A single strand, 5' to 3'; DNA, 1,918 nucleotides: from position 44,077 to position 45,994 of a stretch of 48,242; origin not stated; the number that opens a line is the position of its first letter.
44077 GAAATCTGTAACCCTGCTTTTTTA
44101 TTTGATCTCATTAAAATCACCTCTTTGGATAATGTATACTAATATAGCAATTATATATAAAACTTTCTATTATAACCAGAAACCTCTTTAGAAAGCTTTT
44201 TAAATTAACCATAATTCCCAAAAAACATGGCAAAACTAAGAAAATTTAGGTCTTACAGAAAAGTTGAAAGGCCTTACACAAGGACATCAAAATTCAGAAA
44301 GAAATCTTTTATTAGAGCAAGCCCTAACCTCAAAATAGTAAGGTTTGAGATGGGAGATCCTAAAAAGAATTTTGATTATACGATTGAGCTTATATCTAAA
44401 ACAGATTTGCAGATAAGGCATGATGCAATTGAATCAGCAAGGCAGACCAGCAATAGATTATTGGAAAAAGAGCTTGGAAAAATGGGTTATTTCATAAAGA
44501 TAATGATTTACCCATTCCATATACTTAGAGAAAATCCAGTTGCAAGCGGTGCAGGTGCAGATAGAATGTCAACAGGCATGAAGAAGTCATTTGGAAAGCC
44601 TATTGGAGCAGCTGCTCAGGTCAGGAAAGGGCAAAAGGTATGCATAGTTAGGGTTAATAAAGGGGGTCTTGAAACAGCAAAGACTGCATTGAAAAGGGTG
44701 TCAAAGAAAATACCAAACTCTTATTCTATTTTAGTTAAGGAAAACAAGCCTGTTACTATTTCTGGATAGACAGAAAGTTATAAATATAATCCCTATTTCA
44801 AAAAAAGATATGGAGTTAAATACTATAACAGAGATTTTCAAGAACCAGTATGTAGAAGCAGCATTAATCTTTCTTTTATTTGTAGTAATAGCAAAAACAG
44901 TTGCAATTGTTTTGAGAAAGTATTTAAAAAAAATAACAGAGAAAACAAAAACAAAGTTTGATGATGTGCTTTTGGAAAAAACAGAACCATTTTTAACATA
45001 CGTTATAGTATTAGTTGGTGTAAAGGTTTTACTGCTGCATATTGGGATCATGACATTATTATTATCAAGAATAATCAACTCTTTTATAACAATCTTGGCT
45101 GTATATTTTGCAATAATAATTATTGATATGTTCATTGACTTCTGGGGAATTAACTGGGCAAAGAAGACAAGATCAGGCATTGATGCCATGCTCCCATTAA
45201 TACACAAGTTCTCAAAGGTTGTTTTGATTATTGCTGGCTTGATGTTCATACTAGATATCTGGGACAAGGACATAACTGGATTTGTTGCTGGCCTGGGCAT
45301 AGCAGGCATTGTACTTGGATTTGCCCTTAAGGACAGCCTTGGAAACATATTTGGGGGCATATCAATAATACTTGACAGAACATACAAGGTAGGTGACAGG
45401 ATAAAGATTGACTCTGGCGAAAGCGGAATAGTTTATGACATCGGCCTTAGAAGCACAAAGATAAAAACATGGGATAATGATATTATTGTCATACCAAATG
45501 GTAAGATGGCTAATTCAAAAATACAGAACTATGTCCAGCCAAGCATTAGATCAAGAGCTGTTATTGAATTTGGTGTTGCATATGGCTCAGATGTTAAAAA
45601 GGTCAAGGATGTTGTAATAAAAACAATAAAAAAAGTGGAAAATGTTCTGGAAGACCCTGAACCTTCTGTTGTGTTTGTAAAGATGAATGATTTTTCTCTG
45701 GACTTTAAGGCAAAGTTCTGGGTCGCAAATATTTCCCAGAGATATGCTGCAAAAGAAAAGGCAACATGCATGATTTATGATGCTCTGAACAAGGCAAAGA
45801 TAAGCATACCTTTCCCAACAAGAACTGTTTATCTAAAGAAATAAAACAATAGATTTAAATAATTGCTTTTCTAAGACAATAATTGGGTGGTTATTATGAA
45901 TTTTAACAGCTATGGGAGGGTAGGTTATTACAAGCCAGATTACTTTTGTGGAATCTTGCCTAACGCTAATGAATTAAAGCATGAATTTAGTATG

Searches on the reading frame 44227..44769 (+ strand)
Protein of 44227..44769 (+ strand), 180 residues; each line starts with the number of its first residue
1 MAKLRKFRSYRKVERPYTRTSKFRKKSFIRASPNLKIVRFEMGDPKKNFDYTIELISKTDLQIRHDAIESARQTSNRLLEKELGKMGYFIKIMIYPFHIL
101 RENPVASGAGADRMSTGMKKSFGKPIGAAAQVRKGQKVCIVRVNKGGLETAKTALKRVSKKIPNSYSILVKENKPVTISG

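Call 42: search_protein_families(library=pfam, proteins=[window:44227-44769:+], max_evalue=0.001)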
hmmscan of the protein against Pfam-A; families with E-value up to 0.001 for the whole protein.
window:44227-44769:+ (180 aa): 1 family
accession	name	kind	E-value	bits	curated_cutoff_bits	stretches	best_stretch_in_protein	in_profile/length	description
PF00252.24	Ribosomal_L16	-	4.7e-25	88.5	27.9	1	20-168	3-131/132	Ribosomal protein L16p/L10e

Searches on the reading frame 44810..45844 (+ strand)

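Call 42: search_protein_families(library=pfam, proteins=[window:44810-45844:+], max_evalue=0.001)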
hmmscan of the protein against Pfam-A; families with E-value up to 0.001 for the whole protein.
window:44810-45844:+ (344 aa): 3 families
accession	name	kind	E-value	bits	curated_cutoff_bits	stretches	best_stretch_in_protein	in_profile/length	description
PF00924.24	MS_channel_2nd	-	2e-20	73.1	20.2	1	175-242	1-67/68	Mechanosensitive ion channel, beta-domain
PF21082.3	MS_channel_3rd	-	1.5e-12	48.2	21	1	251-333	2-88/88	Mechanosensitive ion channel MscS, C-terminal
PF21088.3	MS_channel_1st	-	2.9e-07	30.8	23.1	1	134-174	2-42/42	Mechanosensitive ion channel, transmembrane helices 2/3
